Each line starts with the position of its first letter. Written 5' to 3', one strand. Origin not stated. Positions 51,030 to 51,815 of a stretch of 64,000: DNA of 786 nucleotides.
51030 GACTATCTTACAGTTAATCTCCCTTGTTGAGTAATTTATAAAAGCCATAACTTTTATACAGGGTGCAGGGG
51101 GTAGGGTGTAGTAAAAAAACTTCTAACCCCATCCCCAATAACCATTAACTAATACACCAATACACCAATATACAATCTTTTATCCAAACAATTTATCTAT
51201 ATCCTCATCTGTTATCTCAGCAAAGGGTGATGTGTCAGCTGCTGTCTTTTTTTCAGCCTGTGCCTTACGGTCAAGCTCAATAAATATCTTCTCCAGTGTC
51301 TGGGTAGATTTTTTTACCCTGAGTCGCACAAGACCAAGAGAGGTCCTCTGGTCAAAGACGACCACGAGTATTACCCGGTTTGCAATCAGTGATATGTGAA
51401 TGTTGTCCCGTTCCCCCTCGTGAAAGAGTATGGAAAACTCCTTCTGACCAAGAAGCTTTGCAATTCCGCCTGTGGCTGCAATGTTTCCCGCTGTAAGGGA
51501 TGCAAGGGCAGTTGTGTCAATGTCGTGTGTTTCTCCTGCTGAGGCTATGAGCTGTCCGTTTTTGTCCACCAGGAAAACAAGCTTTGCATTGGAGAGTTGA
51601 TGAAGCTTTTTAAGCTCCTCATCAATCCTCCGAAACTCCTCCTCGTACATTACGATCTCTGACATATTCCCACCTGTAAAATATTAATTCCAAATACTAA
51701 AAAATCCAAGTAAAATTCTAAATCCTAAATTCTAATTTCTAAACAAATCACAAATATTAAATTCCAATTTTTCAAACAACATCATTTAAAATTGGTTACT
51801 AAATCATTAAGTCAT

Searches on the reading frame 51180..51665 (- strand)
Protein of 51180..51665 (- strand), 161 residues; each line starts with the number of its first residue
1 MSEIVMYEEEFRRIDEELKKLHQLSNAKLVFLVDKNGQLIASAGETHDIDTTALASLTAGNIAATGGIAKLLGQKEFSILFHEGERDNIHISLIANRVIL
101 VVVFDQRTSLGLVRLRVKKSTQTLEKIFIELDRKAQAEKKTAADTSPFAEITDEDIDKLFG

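Call 56: search_protein_families(library=pfam, proteins=[window:51180-51665:-], max_evalue=0.00001)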
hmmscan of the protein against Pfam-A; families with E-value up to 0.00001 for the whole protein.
window:51180-51665:- (161 aa): 1 family
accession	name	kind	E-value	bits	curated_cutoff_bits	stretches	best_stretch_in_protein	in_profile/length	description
PF03259.23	Robl_LC7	-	1.6e-14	53.8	23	1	15-104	3-91/91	Roadblock/LC7 domain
